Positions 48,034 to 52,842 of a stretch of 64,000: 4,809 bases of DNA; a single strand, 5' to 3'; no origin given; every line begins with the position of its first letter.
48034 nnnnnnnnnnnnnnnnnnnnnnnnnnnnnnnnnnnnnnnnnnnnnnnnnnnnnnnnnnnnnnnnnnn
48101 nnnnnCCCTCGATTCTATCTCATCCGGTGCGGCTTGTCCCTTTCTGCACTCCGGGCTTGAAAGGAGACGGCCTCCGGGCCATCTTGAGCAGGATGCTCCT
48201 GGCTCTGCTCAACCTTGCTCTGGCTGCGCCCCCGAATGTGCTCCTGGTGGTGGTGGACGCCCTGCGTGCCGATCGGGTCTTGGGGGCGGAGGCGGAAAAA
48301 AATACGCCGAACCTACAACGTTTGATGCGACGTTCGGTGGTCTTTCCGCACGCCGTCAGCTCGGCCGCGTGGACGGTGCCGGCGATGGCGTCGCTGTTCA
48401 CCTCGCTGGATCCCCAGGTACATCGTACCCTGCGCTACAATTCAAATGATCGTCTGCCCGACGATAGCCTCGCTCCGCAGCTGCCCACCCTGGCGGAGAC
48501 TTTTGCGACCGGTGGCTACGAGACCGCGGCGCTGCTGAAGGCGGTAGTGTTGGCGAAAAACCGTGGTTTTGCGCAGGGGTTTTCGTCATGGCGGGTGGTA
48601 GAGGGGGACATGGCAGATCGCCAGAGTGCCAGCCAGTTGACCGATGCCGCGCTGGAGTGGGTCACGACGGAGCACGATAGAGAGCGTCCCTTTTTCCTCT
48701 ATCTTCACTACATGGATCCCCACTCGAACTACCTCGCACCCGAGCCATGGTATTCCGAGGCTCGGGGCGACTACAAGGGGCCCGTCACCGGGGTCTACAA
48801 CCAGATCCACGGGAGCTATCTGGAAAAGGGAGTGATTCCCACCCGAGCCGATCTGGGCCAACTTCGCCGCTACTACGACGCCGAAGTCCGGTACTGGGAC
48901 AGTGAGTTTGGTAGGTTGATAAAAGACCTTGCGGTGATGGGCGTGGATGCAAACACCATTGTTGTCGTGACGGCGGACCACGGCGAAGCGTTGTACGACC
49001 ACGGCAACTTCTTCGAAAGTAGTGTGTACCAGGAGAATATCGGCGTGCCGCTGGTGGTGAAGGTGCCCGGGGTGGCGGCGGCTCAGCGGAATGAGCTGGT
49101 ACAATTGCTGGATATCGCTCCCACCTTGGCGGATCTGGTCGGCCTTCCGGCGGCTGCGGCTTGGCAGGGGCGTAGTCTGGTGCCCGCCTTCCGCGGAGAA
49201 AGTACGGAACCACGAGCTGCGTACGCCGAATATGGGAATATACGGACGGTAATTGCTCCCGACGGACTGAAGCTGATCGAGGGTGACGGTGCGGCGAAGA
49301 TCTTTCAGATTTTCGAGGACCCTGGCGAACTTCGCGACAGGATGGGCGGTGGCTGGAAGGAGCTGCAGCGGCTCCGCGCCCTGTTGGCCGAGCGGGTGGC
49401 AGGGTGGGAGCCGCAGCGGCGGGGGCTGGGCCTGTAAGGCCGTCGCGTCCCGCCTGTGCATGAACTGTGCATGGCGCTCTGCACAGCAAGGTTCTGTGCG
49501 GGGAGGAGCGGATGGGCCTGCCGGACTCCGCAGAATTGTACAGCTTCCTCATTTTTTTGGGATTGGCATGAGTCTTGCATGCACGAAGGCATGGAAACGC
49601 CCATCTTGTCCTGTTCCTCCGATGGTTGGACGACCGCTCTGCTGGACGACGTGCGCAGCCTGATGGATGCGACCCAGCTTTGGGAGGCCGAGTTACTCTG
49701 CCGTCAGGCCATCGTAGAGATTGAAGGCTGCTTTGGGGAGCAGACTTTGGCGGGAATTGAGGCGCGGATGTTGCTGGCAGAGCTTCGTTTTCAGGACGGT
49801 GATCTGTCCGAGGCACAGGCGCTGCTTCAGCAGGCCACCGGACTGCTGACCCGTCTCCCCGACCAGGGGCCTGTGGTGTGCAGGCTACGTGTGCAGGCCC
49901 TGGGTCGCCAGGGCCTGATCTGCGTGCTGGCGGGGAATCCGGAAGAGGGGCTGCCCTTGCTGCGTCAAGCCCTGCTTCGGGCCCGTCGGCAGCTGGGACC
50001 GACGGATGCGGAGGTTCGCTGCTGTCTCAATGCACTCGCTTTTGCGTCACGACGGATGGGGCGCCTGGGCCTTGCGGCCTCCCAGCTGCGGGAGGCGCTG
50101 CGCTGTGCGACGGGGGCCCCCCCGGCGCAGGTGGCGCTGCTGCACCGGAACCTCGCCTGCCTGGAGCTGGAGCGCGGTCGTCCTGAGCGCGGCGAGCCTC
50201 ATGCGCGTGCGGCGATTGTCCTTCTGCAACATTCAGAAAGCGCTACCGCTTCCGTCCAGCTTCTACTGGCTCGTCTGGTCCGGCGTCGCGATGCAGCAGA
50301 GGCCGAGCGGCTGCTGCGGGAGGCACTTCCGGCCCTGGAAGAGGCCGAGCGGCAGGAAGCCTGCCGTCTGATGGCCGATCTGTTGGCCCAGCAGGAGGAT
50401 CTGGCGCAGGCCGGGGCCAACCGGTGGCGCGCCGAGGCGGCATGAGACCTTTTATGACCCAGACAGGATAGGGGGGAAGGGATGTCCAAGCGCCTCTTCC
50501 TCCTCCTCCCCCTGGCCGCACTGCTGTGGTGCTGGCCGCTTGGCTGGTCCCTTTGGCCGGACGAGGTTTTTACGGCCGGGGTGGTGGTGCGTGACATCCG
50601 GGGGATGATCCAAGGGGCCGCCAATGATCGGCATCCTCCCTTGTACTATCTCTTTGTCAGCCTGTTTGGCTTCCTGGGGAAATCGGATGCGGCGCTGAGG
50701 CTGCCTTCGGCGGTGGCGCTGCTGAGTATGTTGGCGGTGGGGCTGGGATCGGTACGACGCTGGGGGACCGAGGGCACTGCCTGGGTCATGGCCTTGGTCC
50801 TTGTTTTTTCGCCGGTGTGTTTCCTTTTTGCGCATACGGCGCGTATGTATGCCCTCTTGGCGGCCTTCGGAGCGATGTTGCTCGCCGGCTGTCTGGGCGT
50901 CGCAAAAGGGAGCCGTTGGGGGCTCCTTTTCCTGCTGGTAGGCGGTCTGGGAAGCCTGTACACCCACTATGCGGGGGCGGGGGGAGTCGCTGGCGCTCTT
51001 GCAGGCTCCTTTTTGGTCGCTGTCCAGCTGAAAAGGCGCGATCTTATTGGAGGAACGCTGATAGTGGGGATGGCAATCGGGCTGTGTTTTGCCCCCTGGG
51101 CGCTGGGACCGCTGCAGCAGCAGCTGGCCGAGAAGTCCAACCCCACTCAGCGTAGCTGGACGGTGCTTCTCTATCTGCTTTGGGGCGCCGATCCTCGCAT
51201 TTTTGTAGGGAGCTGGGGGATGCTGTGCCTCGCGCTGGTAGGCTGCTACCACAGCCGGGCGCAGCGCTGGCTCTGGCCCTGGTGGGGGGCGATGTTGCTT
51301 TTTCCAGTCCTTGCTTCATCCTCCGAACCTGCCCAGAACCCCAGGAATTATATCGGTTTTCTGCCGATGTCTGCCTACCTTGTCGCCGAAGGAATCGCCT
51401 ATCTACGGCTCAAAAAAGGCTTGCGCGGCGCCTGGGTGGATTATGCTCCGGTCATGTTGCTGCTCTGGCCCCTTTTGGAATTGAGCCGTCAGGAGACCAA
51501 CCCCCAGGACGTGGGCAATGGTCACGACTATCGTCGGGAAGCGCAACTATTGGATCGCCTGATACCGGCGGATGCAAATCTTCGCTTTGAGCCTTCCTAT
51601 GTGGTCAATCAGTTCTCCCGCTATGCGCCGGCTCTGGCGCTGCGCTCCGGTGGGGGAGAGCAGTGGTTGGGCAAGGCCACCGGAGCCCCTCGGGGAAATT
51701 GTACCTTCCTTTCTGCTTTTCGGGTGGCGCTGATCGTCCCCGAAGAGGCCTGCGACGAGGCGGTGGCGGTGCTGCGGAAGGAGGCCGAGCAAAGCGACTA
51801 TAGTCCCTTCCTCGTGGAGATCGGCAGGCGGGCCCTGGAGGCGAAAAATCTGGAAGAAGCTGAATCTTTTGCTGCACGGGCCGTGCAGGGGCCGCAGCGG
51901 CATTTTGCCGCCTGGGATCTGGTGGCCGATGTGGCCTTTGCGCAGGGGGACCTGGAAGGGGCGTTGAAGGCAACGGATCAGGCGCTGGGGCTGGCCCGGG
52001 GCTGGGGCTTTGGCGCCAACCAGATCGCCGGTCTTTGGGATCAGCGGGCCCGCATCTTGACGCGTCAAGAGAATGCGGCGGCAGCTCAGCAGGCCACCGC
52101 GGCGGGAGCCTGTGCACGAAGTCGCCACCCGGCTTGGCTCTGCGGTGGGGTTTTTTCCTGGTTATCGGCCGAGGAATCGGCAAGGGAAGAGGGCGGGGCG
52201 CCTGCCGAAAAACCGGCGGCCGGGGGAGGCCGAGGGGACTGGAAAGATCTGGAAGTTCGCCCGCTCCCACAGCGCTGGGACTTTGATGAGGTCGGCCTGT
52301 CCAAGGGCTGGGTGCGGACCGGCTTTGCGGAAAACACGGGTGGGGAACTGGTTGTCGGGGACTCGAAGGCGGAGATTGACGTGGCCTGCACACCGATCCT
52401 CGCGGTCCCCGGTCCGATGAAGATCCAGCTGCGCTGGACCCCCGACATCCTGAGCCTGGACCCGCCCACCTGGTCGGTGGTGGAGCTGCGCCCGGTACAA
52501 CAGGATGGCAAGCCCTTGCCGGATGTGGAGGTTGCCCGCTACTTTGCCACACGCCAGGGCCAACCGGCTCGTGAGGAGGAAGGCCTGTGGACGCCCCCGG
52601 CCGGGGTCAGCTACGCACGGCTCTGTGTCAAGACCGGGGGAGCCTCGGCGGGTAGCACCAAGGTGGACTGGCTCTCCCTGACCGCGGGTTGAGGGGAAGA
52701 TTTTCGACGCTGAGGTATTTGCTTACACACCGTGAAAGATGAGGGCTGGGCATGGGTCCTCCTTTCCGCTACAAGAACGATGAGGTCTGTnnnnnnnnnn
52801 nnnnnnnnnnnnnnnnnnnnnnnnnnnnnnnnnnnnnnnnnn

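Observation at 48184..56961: Tandemly duplicated module: secreted Thr-type sulfatase-fold enzyme + accessory protein + GT-C membrane protein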

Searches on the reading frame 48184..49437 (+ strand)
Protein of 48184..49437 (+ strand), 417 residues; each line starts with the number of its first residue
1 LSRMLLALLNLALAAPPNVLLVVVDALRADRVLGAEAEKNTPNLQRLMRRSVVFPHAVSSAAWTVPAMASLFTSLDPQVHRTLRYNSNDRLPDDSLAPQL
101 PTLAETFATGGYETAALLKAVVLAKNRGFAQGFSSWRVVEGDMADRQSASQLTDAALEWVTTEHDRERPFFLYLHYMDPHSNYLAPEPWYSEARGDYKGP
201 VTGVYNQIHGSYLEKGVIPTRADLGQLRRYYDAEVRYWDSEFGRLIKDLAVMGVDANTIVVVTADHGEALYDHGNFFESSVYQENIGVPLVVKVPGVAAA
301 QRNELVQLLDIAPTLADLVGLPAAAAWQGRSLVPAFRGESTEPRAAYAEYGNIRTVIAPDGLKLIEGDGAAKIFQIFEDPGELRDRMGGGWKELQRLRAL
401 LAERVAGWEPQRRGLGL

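Call 5: search_protein_families(library=pfam, proteins=[window:48184-49437:+], max_evalue=0.01)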
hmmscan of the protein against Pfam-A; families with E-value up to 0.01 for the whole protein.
window:48184-49437:+ (417 aa): 3 families
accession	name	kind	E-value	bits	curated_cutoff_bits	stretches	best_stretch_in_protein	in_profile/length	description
PF00884.28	Sulfatase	-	8e-42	144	25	1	17-320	1-300/301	Sulfatase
PF01663.27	Phosphodiest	-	5.4e-13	49.7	23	1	19-271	1-224/342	Type I phosphodiesterase / nucleotide pyrophosphatase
PF16347.10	SGSH_C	-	2.8e-10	41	29.3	1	272-350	2-84/154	N-sulphoglucosamine sulphohydrolase, C-terminal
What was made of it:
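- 48193..49437 (+): S1: 414-aa Thr-type sulfatase-fold (alkaline-phosphatase superfamily) enzyme. It has a very short hydrophobic leader (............) and a degenerate C-terminal tail (RRGLGL). Pfam Sulfatase 8e-42 and Phosphodiest 5.4e-13 (call 5).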

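Call 6: search_protein_families(library=ncbifam, proteins=[window:48184-49437:+], max_evalue=0.01)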
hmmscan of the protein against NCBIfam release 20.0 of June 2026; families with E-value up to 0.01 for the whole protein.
window:48184-49437:+ (417 aa): 12 families
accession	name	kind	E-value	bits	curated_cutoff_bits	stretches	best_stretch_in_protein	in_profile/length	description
NF010322.0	PRK13759.1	equivalog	2.6e-40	138.4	481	2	154-388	187-438/486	arylsulfatase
NF045661.1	HdlasePehA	equivalog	4.2e-30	104.8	900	3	221-342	274-398/506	phosphoric/sulfuric ester hydrolase PehA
TIGR03417.1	chol_sulfatase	equivalog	2.5e-29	102.5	433.45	2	166-409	181-441/500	choline-sulfatase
NF052527.1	Mn_arylsulf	exception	7.3e-22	77.9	850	2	163-341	193-380/479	manganese-dependent arylsulfatase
NF038282.1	LapC_YejM_PbgA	exception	3.3e-11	42.2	825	1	221-317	410-498/584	LPS biosynthesis-modulating metalloenzyme YejM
NF038075.1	fam_STM4013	hypoth_equivalog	6.6e-08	32.3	250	1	18-118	9-116/261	STM4013/SEN3800 family hydrolase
NF053595.1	LptchSynLtaSGpos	equivalog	2.3e-05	23.2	970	1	230-323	430-530/626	lipoteichoic acid synthase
NF007933.0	PRK10649.1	subfamily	8.3e-05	21.3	404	1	219-275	415-471/577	phosphoethanolamine transferase CptA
NF053859.1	polymyxin_MCR13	exception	0.00071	18.5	1250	1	226-283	411-468/541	MCR-13 family phosphoethanolamine--lipid A transferase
TIGR01307.1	pgm_bpd_ind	equivalog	0.00072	18.1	330.65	1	239-333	415-504/504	2,3-bisphosphoglycerate-independent phosphoglycerate mutase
NF012179.0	CptA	domain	0.00084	18.1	900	1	217-275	401-459/556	phosphoethanolamine transferase CptA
NF033836.1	polymyxin_MCR9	exception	0.0061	15.2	1240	1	226-283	411-468/539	MCR-9 family phosphoethanolamine--lipid A transferase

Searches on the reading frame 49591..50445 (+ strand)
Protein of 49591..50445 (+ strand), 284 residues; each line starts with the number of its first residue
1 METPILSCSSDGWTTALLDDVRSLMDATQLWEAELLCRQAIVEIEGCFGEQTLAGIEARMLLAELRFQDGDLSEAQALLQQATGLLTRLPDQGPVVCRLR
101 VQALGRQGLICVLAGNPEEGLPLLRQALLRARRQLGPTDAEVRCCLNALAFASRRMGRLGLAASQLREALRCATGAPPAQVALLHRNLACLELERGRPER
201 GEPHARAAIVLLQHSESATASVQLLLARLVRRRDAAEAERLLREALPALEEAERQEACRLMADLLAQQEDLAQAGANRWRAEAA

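Call 5: search_protein_families(library=pfam, proteins=[window:49591-50445:+], max_evalue=0.01)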
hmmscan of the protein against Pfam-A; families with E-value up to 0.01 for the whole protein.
window:49591-50445:+ (284 aa): 5 families
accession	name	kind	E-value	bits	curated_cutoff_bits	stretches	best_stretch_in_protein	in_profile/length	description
PF13424.12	TPR_12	-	3.8e-15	56.3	30.1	2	102-173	4-75/77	Tetratricopeptide repeat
PF07719.23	TPR_2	-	7.9e-06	26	27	0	146-172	4-30/34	Tetratricopeptide repeat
PF13428.12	TPR_14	-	0.00052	20.9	23.5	0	57-83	2-28/44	Tetratricopeptide repeat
PF25058.1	ARM_TT21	-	0.0018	18.7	27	0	213-274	50-113/155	Tetratricopeptide repeat protein 21 ARM repeat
PF25064.1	ARM_TT21_5th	-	0.0046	17.7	27.8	0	57-108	2-49/117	TT21 fifth ARM repeats domain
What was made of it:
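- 49591..50445 (+): TPR protein of 284 aa with no signal peptide or transmembrane segment, so probably cytoplasmic. Pfam TPR_12 3.8e-15 (call 5).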

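Call 6: search_protein_families(library=ncbifam, proteins=[window:49591-50445:+], max_evalue=0.01)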
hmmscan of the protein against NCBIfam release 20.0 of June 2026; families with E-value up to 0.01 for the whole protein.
window:49591-50445:+ (284 aa): 0 families

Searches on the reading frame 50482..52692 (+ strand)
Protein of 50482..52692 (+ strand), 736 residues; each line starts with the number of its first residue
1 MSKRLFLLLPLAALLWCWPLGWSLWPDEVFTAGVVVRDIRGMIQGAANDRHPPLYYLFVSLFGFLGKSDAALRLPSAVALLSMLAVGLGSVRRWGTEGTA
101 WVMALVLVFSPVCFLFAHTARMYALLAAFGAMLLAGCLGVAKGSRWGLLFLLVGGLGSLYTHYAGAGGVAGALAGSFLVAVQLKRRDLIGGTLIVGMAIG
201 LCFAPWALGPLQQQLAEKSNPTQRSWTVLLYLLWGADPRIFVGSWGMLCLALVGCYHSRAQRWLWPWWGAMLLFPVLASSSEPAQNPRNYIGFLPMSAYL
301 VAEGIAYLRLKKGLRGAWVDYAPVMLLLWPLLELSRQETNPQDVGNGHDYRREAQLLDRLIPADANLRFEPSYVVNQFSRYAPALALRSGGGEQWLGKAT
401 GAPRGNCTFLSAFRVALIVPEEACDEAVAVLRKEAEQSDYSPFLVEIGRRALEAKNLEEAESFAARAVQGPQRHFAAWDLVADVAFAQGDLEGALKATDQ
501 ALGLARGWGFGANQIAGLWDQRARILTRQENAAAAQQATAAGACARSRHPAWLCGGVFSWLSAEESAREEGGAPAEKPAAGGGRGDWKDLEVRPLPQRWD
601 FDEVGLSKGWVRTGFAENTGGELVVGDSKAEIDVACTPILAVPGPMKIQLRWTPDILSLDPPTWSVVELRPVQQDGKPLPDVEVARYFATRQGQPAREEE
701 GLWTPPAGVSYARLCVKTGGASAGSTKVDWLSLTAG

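Call 5: search_protein_families(library=pfam, proteins=[window:50482-52692:+], max_evalue=0.01)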
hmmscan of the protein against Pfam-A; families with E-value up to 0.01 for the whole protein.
window:50482-52692:+ (736 aa): 2 families
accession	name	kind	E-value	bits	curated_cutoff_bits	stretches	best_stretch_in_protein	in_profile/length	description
PF13231.12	PMT_2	-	5.3e-05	23.9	26.1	1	51-206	2-157/160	Dolichyl-phosphate-mannose-protein mannosyltransferase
PF17874.7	TPR_MalT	-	0.00031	20.6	45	1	443-538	123-224/336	MalT-like TPR region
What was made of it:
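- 50482..52692 (+): G3: 736-aa GT39/PMT_2-like GT-C membrane protein. It has a D27-E28 motif after the first transmembrane helix, a TPR region (about residues 440-540) and a C-terminal beta-rich domain. PMT_2 at 5.3e-5, below the cut-off (call 5).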

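Call 6: search_protein_families(library=ncbifam, proteins=[window:50482-52692:+], max_evalue=0.01)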
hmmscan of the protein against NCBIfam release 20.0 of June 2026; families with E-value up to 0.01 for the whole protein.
window:50482-52692:+ (736 aa): 2 families
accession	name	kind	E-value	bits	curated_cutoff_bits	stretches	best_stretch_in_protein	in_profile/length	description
TIGR03663.1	TIGR03663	subfamily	2e-05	23.8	126.25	1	52-151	53-151/435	flippase activity-associated protein Agl23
TIGR02917.1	PEP_TPR_lipo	equivalog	0.00078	17.4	312.2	1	449-546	167-258/899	XrtA/PEP-CTERM system TPR-repeat protein PrsT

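Call 32: find_related_loci(query=A2, collection=metagenome_contigs, flank=10000)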
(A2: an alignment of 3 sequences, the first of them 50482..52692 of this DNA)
Query A2 (736 aa) in metagenome_contigs; peptide patterns used: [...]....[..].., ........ (x = any residue, [..] = any of these).
114 stretches matched a pattern; 14 encode a relative of the query (tblastn E <= 1e-3); 14 distinct loci.
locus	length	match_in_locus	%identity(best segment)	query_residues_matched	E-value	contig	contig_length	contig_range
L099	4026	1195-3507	33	22-733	6e-72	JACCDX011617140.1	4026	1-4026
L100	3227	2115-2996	43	22-306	2e-43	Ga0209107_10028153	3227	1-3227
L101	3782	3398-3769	47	22-145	7e-26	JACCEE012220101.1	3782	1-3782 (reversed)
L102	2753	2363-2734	46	22-145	7e-25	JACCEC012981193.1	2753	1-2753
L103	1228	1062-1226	55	22-76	1e-13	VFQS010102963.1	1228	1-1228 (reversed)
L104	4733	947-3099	31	14-206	2e-10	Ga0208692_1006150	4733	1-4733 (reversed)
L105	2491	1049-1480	32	23-163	2e-10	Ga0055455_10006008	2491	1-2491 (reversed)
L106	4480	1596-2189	28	23-220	2e-9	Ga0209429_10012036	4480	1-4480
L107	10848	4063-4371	33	23-124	1e-8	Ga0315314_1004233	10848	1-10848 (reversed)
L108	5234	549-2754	34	5-215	2e-8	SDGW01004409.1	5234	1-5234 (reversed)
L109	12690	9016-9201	43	22-79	6e-6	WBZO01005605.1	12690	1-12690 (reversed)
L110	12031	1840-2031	48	23-83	2e-5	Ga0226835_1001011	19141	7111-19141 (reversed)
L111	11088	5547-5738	51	23-83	3e-5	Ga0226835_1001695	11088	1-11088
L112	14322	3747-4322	29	23-207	4e-5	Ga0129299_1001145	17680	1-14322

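Call 75: find_homologous_proteins(query=window:50482-52692:+, max_evalue=1e-10)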
Query window:50482-52692:+ (736 aa): 35 proteins with E <= 1e-10 among 8000 candidates.
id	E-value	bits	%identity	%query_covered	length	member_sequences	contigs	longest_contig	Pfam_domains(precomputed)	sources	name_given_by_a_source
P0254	0.0e+0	1680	100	100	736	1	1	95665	-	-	-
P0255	0.0e+0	1486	88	100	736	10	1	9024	-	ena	-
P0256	1.6e-97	346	35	97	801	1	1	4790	-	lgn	-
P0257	1.6e-90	323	35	97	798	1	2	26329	-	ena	-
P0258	1.2e-89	320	32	97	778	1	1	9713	PF13231.13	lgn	-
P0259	1.9e-89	319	34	97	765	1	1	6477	-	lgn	-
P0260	1.6e-87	313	34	97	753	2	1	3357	-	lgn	-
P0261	1.2e-86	310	39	73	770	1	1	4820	PF13231.13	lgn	-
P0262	1.8e-86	309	35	97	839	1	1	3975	PF13231.13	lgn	-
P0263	2.5e-86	309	34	100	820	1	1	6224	-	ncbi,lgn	-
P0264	2.9e-85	305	39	70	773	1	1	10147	PF13231.13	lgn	-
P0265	3.2e-84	302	35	97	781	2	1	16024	-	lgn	-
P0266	7.1e-84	301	34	97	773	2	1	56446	PF13231.13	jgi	jgi:hypothetical protein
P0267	3.1e-83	299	33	97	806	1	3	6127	PF13231.13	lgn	-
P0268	4.7e-83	298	35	97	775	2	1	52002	PF13231.13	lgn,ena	-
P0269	1.0e-82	297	36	97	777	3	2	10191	PF13231.13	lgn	-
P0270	1.7e-82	296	37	77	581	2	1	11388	PF13231.13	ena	-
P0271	6.4e-82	294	33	97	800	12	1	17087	PF13231.13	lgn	-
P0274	4.4e-81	292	34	97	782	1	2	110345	PF13231.13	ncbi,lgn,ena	-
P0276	1.0e-80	290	33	98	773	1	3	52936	PF13231.13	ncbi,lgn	-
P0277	2.1e-80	289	35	97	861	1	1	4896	PF13231.13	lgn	-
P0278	1.2e-78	284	34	97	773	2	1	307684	-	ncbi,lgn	ncbi:MAG: glycosyltransferase family 39 protein [Myxococcota bacterium]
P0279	1.3e-78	284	38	67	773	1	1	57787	PF13231.13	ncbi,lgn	ncbi:MAG: glycosyltransferase family 39 protein [Myxococcota bacterium]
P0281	1.3e-77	280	33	97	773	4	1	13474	PF13231.13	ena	-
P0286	4.9e-17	80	36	26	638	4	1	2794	PF09912.15,PF13231.13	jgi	-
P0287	6.9e-17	79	38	25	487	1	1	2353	PF13231.13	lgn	-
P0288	7.8e-12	63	34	30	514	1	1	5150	PF13231.13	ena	-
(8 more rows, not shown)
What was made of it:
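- On GT39 / PMT_2 (PF13231) for G3: Many full-length homologues carry PF13231 and are named GT39 (call 75).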

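Call 76: find_encoding_contigs(protein=P0278, flank=10000, max_places=2)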
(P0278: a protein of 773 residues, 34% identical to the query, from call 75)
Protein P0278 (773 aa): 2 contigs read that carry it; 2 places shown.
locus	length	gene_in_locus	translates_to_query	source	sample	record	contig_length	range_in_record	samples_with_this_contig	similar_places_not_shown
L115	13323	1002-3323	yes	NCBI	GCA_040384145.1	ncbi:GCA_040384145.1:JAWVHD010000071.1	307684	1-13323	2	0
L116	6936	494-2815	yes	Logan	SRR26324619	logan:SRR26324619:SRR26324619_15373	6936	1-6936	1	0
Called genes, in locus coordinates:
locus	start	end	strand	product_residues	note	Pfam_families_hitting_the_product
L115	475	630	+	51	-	PF11617:Cu-binding_MopE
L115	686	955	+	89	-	PF01839:FG-GAP (weak)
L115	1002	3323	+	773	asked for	-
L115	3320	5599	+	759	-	-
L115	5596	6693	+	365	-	-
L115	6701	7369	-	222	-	-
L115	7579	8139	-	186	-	-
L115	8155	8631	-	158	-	PF06146:PsiE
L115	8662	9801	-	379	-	PF18848:baeRF_family6, PF18851:baeRF_family8, PF18855:baeRF_family11, PF18845:baeRF_family3, PF18849:baeRF_family7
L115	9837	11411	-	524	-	PF02789:Peptidase_M17_N, PF00883:Peptidase_M17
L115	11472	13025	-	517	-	PF03806:ABG_transport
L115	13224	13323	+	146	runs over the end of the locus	-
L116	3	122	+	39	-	?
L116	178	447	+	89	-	PF01839:FG-GAP (weak)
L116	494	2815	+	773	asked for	-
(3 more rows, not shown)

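Call 80: search_protein_families(library=pfam, proteins=[L115:3320-5599:+, L115:5596-6693:+], max_evalue=1)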
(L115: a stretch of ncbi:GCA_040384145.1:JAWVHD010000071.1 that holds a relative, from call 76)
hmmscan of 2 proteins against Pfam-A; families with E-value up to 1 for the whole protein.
L115:3320-5599:+ (759 aa): 0 families

L115:5596-6693:+ (365 aa): 0 families

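Call 81: search_protein_families(library=ncbifam, proteins=[L115:3320-5599:+, L115:5596-6693:+], max_evalue=1)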
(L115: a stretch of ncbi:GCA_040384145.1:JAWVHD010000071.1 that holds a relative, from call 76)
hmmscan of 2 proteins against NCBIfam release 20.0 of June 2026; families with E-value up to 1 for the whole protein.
L115:3320-5599:+ (759 aa): 1 family
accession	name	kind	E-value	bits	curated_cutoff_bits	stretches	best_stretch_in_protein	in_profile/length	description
NF041481.1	beta_arabfuran_tase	equivalog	9.1e-06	24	1050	1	21-98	9-83/633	terminal beta-(1->2)-arabinofuranosyltransferase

L115:5596-6693:+ (365 aa): 0 families
